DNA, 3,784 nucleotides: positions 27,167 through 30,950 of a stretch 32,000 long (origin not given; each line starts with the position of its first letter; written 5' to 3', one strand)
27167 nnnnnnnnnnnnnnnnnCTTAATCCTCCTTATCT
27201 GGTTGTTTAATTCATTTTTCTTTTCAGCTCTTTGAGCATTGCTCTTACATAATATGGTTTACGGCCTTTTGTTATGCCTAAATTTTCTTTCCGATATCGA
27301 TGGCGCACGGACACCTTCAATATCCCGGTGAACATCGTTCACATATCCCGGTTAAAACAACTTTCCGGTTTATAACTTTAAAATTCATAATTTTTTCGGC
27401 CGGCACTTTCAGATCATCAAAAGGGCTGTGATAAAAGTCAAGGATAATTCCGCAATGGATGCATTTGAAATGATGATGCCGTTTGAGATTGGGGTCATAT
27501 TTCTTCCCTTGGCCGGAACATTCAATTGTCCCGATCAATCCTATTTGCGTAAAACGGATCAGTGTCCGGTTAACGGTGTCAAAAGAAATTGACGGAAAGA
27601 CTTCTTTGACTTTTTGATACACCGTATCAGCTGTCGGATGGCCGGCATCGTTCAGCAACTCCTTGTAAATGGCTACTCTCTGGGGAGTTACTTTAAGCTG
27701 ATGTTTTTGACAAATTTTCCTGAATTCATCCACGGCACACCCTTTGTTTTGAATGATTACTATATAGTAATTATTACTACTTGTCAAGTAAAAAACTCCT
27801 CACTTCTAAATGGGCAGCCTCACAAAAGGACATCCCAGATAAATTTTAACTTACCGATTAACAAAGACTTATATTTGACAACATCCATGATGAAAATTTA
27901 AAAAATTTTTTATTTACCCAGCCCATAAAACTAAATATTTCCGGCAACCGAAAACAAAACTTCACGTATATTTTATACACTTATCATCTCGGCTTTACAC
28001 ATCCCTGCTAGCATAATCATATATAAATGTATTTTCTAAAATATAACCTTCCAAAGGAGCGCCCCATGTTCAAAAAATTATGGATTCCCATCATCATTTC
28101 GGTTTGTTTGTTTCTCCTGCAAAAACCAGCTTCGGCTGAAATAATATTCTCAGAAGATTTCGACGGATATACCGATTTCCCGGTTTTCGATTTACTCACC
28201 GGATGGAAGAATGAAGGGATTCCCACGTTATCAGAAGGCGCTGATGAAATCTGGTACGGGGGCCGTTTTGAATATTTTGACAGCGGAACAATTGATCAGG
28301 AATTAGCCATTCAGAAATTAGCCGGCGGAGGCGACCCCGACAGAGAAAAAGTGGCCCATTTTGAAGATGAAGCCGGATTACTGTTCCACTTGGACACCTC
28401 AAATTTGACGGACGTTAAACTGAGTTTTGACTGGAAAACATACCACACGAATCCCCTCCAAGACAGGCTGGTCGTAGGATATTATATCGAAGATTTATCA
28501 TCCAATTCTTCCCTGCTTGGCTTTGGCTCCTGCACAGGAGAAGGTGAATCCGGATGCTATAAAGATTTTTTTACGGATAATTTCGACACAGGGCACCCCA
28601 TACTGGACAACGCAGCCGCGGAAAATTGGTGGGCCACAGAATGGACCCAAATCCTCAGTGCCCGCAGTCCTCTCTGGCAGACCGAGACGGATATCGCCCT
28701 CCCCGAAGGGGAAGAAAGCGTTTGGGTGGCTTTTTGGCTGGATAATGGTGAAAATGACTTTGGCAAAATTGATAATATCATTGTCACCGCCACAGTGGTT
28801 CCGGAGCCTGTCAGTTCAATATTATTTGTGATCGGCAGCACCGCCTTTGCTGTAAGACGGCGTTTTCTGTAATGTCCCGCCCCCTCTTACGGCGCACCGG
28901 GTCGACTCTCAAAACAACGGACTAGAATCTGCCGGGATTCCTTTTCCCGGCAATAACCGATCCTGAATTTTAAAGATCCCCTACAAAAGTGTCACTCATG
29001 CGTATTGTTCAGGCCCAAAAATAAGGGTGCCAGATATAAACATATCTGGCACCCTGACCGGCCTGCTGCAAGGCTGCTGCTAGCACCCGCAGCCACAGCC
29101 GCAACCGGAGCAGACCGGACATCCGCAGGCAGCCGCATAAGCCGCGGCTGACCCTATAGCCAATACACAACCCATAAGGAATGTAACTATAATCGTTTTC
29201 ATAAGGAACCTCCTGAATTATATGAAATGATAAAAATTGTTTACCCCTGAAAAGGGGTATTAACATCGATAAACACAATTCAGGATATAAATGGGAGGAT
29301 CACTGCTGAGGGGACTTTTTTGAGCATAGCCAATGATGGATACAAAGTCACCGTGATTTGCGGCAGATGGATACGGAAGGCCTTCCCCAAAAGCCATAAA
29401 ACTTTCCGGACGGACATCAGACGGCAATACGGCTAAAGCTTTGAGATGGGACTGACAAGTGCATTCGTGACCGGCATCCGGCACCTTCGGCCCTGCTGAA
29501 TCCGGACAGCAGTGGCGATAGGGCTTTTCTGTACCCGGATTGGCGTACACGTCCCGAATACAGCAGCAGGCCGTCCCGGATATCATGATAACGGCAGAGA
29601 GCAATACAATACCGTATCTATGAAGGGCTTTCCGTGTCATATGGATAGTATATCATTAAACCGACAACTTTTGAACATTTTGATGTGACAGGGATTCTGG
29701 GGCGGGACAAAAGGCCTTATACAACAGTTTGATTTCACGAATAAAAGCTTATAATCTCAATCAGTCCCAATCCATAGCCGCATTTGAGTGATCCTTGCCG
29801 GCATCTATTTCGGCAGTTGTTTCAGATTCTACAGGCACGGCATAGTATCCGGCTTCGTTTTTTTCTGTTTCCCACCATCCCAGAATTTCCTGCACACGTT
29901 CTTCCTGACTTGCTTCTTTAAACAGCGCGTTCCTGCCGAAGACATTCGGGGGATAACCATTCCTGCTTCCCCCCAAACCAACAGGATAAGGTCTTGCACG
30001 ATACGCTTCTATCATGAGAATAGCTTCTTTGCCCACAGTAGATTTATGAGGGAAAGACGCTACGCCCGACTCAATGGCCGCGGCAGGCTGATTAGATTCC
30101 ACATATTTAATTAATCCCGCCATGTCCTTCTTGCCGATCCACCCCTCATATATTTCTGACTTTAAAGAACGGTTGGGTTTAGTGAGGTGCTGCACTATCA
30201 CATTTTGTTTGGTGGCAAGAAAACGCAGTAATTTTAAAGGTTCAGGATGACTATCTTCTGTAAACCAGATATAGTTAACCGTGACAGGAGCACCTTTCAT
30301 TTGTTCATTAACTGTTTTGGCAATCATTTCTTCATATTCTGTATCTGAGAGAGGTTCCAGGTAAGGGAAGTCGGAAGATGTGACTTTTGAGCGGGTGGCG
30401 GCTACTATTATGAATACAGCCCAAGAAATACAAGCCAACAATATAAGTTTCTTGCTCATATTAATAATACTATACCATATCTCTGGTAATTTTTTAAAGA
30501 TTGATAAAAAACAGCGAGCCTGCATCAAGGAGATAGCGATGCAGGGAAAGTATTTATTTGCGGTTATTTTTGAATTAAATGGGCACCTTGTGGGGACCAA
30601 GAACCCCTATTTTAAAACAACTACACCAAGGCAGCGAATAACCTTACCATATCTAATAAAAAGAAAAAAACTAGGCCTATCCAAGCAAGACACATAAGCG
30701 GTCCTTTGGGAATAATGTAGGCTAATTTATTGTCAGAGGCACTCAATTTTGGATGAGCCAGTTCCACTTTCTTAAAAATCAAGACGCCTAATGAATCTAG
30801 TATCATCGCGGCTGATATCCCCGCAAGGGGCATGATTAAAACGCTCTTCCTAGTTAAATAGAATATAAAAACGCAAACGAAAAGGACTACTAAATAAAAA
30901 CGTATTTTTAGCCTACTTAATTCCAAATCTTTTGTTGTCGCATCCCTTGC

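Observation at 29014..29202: Unannotated 40-aa gene: signal peptide followed by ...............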

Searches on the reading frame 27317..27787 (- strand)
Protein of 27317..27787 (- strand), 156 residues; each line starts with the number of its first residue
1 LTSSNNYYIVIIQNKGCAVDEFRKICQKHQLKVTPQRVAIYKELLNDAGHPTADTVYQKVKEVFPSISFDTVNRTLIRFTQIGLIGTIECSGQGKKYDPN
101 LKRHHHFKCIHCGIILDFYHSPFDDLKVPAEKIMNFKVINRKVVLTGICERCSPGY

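Call 6: search_protein_families(library=ncbifam, max_evalue=1, proteins=[window:27317-27787:-])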
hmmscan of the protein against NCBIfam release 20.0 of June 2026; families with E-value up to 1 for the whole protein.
window:27317-27787:- (156 aa): 10 families
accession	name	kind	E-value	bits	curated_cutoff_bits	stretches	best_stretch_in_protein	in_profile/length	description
NF052545.1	TransRegPerRClab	equivalog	2.1e-32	112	180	1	20-153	2-135/138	transcriptional regulator PerR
NF047406.1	TransRegPerRTherm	equivalog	4e-20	72.4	200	1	32-153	5-126/130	manganese-dependent transcriptional regulator PerR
NF051892.1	TransRegFurBacil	equivalog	6.8e-19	68.4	220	1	19-153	5-144/149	ferric iron uptake transcriptional regulator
NF051891.1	TransRegFurHelico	equivalog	2e-16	60.2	200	1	19-153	11-146/148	ferric iron uptake transcriptional regulator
NF047462.1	FUR_perox_PerRA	exception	5.1e-14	53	200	1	22-128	8-114/142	peroxide-responsive transcriptional repressor PerRA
NF045677.1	FeRespRegIrr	equivalog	3.2e-12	46.6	170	1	26-122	4-101/127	Fur family transcriptional regulator Irr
NF045678.1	TransRegIrrA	equivalog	7.3e-12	45.4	150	1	22-119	9-107/138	iron response transcriptional regulator IrrA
NF047461.1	FUR_perox_PerRB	exception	6.2e-10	39.1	250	1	17-147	11-140/143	peroxide-responsive transcriptional repressor PerRB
NF006999.0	PRK09462.1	equivalog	1e-09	38.2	146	1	26-151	8-135/148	ferric iron uptake transcriptional regulator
NF008646.0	PRK11639.1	equivalog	1.1e-05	25.2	167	1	22-153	13-147/171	zinc uptake transcriptional repressor Zur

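Call 7: search_protein_families(library=pfam, max_evalue=1, proteins=[window:27317-27787:-])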
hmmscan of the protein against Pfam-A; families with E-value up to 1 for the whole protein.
window:27317-27787:- (156 aa): 2 families
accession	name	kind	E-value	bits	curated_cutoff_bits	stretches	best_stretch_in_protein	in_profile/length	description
PF01475.25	FUR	-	1.7e-24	86.7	23.1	1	29-144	2-119/121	Ferric uptake regulator family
PF05413.17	Peptidase_C34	-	0.00065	20.4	22.4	1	11-35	38-62/92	Putative closterovirus papain-like endopeptidase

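Call 12: list_cluster_members(proteins=[P0001, window:27317-27787:-, window:26470-27183:-, window:28027-28872:+])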
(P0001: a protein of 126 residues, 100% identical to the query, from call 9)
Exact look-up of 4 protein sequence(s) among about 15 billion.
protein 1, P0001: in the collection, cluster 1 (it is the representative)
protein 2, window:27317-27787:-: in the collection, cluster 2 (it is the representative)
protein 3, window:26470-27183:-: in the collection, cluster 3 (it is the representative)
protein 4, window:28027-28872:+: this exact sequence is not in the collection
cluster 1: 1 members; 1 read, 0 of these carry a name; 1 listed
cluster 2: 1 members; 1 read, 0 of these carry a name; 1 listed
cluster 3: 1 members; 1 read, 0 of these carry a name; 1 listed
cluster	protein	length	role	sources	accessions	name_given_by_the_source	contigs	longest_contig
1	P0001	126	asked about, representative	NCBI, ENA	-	-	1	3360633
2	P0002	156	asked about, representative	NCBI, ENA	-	-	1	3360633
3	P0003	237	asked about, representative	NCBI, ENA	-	-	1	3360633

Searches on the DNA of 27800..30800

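Call 17: search_rna_families(source=window, start=27800, end=30800, threshold=evalue, max_evalue=1)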
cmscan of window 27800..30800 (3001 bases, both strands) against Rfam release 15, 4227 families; matches with E-value up to 1: 1.
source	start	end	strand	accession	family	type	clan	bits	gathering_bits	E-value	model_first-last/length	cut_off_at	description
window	29931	29986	-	RF01006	mir-601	Gene; miRNA;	-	20.8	98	0.26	1-71/71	no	mir-601 microRNA precursor family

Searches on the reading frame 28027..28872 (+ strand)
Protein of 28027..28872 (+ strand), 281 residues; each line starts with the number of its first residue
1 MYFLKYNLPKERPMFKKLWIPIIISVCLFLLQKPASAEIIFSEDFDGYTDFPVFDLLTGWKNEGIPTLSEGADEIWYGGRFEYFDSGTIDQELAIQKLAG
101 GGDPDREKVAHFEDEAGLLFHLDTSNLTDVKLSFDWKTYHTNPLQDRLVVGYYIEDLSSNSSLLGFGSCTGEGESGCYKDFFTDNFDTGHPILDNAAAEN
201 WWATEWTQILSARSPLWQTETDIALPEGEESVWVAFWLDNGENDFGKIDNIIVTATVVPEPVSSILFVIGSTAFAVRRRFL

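Call 6: search_protein_families(library=ncbifam, max_evalue=1, proteins=[window:28027-28872:+])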
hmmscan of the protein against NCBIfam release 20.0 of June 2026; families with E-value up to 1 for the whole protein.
window:28027-28872:+ (281 aa): 4 families
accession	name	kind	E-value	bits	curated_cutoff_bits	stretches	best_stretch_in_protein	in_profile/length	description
NF038120.1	PEP_CTERM_QFxxD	subfamily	0.0029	17.5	80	1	244-279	182-214/215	NF038120 family PEP-CTERM protein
TIGR02595.1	PEP_CTERM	domain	0.014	16.2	16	1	258-279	1-22/24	PEP-CTERM sorting domain-containing protein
NF038129.1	PEP_NF038129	equivalog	0.2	11.5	65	1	252-279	165-192/194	NF038129 family PEP-CTERM protein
NF038118.1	PEP_CTERM_CCXG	equivalog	0.22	11.2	90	0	198-280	110-198/199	CCXG family PEP-CTERM protein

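Call 7: search_protein_families(library=pfam, max_evalue=1, proteins=[window:28027-28872:+])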
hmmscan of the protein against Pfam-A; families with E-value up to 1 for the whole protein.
window:28027-28872:+ (281 aa): 1 family
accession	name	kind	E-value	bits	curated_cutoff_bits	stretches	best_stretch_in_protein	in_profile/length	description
PF07589.16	PEP-CTERM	-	0.52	10.9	20.7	1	258-279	2-24/24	PEP-CTERM motif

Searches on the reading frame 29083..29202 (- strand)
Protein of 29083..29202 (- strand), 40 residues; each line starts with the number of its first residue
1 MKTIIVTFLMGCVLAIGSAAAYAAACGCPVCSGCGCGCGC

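Call 6: search_protein_families(library=ncbifam, max_evalue=1, proteins=[window:29083-29202:-])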
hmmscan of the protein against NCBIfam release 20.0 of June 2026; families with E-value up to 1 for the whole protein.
seq(40 aa): 0 families

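Call 7: search_protein_families(library=pfam, max_evalue=1, proteins=[window:29083-29202:-])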
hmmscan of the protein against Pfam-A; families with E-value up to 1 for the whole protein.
seq(40 aa): 0 families

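Call 8: find_homologous_proteins(query=window:29083-29202:-, max_evalue=10)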
Query seq(40 aa): 2 candidates shared short words with the query, none scored E <= 10.

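Call 18: search_protein_representatives(protein=window:29083-29202:-)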
Query: 40 residues. Proteins with E-value up to 0.001 (for the whole library): 1; up to 1e-10: 0; up to 1e-30: 0. The best 1 are listed.
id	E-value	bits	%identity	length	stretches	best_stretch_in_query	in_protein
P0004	1.6e-04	37.5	58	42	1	1-40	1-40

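Call 20: find_encoding_contigs(protein=P0004, flank=10000, max_places=10)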
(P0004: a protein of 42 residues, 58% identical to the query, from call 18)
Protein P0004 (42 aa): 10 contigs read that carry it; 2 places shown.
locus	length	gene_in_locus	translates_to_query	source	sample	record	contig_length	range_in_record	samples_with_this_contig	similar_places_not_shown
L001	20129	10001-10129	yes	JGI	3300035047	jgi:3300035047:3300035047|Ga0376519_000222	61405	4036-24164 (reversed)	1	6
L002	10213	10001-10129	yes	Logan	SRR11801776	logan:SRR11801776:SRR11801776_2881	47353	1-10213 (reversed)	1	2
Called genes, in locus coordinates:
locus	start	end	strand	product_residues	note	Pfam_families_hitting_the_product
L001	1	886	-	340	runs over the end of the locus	PF03739:LptF_LptG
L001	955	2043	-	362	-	PF03739:LptF_LptG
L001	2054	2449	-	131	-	PF00156:Pribosyltran (weak)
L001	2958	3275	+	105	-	-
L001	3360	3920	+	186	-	PF00156:Pribosyltran (weak)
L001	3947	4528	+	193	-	PF02545:Maf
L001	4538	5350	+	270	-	PF16929:Asp2 (faint), PF01435:Peptidase_M48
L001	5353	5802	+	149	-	PF02643:DUF192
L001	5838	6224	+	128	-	PF00072:Response_reg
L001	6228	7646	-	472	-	PF00890:FAD_binding_2 (faint), PF01134:GIDA (faint), PF01262:AlaDh_PNT_C (faint), PF07992:Pyr_redox_2, PF12831:FAD_oxidored, PF13738:Pyr_redox_3 (weak), PF00070:Pyr_redox, PF02852:Pyr_redox_dim, +4 more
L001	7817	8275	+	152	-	PF01668:SmpB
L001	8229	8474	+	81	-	-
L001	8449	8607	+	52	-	-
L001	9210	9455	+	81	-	PF01541:GIY-YIG, PF10544:T5orf172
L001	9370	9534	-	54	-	-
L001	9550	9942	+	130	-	-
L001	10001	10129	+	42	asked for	-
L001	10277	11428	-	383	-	-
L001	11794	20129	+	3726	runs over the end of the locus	PF13646:HEAT_2 (faint)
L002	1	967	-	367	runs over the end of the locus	PF03739:LptF_LptG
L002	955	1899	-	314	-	PF03739:LptF_LptG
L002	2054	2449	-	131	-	PF00156:Pribosyltran (weak)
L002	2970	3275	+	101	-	-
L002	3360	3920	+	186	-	PF00156:Pribosyltran (weak)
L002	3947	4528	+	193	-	PF02545:Maf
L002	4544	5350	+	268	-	PF16929:Asp2 (faint), PF01435:Peptidase_M48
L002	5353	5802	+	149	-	PF02643:DUF192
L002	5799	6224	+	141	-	PF00072:Response_reg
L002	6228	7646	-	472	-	PF00890:FAD_binding_2 (faint), PF01134:GIDA (faint), PF01262:AlaDh_PNT_C (faint), PF07992:Pyr_redox_2, PF12831:FAD_oxidored, PF13738:Pyr_redox_3 (weak), PF00070:Pyr_redox, PF02852:Pyr_redox_dim, +4 more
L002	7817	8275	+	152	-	PF01668:SmpB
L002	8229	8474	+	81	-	-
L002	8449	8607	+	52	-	-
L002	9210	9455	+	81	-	PF01541:GIY-YIG, PF10544:T5orf172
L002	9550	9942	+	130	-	-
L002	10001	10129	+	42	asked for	-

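Call 34: list_cluster_members(proteins=[P0004, P0005])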
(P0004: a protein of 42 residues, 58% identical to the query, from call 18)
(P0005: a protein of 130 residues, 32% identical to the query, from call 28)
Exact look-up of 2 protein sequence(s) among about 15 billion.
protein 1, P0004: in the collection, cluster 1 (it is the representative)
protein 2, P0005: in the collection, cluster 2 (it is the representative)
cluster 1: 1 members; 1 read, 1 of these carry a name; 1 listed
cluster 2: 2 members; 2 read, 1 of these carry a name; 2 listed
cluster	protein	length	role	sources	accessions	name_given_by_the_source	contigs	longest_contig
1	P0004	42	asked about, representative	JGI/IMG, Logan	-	hypothetical protein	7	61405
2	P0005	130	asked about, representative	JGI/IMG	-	hypothetical protein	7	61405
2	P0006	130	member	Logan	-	-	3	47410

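Call 51: search_protein_families(library=pfam, max_evalue=0.0001, proteins=[L001:10277-11428:-, L001:9210-9455:+, L001:8229-8474:+, L001:8449-8607:+, L001:2958-3275:+])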
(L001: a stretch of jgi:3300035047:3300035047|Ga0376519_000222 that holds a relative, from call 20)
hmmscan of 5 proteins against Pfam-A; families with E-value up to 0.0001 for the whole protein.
L001:10277-11428:- (383 aa): 0 families

L001:9210-9455:+ (81 aa): 2 families
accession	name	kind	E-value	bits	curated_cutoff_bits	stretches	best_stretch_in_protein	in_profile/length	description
PF01541.30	GIY-YIG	-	2.5e-17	63.4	22.6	1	1-69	1-70/78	GIY-YIG catalytic domain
PF10544.15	T5orf172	-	2.2e-08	34.9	20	1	3-67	2-63/101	T5orf172 domain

L001:8229-8474:+ (81 aa): 0 families

L001:8449-8607:+ (52 aa): 0 families

L001:2958-3275:+ (105 aa): 0 families

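Call 54: search_protein_families(library=padloc, max_evalue=1, proteins=[window:29083-29202:-, P0004, L001:10277-11428:-])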
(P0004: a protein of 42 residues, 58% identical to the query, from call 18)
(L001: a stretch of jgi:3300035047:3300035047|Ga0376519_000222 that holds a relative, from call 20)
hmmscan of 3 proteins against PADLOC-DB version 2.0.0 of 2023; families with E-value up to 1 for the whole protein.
seq(40 aa): 0 families

P0004 (42 aa): 0 families

L001:10277-11428:- (383 aa): 0 families

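Call 55: search_protein_families(library=phrogs, max_evalue=1, proteins=[window:29083-29202:-, P0004, L001:10277-11428:-])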
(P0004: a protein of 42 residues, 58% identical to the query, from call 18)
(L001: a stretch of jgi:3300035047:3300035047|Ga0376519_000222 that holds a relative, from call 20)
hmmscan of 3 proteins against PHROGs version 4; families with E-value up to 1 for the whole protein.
seq(40 aa): 0 families

P0004 (42 aa): 1 family
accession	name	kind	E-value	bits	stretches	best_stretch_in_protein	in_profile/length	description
phrog_11880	-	unknown function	0.25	13.2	1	2-26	3-27/106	-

L001:10277-11428:- (383 aa): 0 families

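Call 73: search_protein_families(library=ncbifam, max_evalue=0.01, proteins=[L001:10277-11428:-])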
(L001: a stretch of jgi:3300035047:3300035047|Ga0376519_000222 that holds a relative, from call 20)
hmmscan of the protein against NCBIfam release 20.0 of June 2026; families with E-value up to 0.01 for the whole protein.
L001:10277-11428:- (383 aa): 1 family
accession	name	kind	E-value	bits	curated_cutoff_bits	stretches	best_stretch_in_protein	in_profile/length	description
NF033577.2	transpos_IS481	equivalog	1.4e-09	37.9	224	1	112-277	91-243/284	IS481 family transposase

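Call 79: search_dna_similar(query=window:29083-29202:-, collection=plasmids, mode=protein, max_evalue=1, max_rows=10)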
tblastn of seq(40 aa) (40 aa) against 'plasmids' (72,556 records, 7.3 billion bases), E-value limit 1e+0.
No match.

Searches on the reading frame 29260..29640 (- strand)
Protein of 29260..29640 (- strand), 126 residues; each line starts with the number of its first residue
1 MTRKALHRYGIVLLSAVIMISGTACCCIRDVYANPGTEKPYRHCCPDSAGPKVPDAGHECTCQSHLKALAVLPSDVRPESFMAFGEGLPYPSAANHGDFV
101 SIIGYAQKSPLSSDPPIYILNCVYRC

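Call 6: search_protein_families(library=ncbifam, max_evalue=1, proteins=[window:29260-29640:-])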
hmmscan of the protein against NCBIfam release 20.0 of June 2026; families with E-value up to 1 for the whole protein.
window:29260-29640:- (126 aa): 0 families

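Call 7: search_protein_families(library=pfam, max_evalue=1, proteins=[window:29260-29640:-])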
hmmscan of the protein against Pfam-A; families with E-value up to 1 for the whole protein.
window:29260-29640:- (126 aa): 0 families

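Call 9: find_homologous_proteins(query=window:29260-29640:-, max_evalue=0.01)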
Query window:29260-29640:- (126 aa): 1 proteins with E <= 0.01 among 5 candidates.
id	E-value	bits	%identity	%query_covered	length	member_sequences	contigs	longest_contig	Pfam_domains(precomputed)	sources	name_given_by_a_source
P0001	4.7e-82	291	100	100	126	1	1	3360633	-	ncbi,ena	-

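Call 10: find_encoding_contigs(protein=P0001, flank=10000, max_places=6)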
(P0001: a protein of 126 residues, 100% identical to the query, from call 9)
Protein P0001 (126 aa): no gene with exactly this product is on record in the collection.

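Call 27: find_related_loci(query=A2, collection=genome_contigs, flank=6000)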
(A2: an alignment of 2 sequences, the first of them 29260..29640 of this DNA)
Query A2 (126 aa) in genome_contigs; peptide patterns used: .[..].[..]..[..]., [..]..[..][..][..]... (x = any residue, [..] = any of these).
162 stretches matched a pattern, but none encodes a relative of the query by tblastn (E <= 1e-3).

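Call 28: find_homologous_proteins(query=A2, max_evalue=0.01)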
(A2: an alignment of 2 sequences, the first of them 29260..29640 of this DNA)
Query A2 (2 sequences) (126 aa, profile of the alignment): 2 proteins with E <= 0.01 among 35 candidates.
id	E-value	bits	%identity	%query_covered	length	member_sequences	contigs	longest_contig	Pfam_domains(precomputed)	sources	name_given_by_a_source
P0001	3.0e-67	242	100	100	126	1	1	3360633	-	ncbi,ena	-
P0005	1.8e-65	237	32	100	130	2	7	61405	-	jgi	jgi:hypothetical protein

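Call 52: predict_structure(alignment_id=A2)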
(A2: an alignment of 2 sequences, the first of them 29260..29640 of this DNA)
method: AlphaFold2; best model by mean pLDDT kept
length: 126 residues; sequences in the alignment: 2
mean_pLDDT: 37.2   pTM: 0.25
mean pLDDT of the five models: 37.2, 33.2, 33.1, 32.7, 32.1
residues with pLDDT >= 90: 0; 70-90: 0; 50-70: 1; < 50: 125
segments of 3 or more residues with pLDDT < 50: 1-123
pLDDT, mean of each block of 10 residues (from residue 1): 34 33 43 41 44 41 38 31 30 29 32 41 48
secondary structure, 60 per line:
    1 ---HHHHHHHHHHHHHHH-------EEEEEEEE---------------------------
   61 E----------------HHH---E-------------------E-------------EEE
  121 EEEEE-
elements in order: H4-18 E26-33 E118-125

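Call 53: search_solved_structures(query=A2, max_evalue=10)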
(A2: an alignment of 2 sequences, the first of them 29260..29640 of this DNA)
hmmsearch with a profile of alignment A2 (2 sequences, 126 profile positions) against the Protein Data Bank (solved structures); distinct sequences matched with E-value up to 10: 2.
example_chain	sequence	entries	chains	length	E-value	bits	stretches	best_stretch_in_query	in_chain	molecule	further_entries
7cjn_B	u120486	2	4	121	0.094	16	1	36-91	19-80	Interleukin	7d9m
3mkb_A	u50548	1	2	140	1.4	12.2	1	53-109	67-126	Hemoglobin subunit alpha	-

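Call 54: search_protein_families(library=padloc, max_evalue=1, proteins=[window:29260-29640:-, P0005])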
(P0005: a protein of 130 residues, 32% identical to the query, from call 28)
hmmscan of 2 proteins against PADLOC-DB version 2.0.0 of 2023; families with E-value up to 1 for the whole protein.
window:29260-29640:- (126 aa): 0 families

P0005 (130 aa): 0 families

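Call 55: search_protein_families(library=phrogs, max_evalue=1, proteins=[window:29260-29640:-, P0005])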
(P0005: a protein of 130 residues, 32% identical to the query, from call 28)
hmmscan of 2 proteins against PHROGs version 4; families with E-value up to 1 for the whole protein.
window:29260-29640:- (126 aa): 0 families

P0005 (130 aa): 1 family
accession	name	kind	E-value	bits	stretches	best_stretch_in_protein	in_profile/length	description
phrog_14358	-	unknown function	0.27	12.5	0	91-118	36-63/73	-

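Call 69: find_encoding_contigs(protein=P0003, flank=1000, max_places=3)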
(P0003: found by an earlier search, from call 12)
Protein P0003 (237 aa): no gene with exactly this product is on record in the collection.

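Call 78: search_dna_similar(query=window:29260-29640:-, collection=plasmids, mode=protein, max_evalue=0.01, max_rows=10)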
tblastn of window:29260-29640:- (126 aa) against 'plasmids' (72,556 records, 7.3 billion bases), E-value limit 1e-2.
No match.
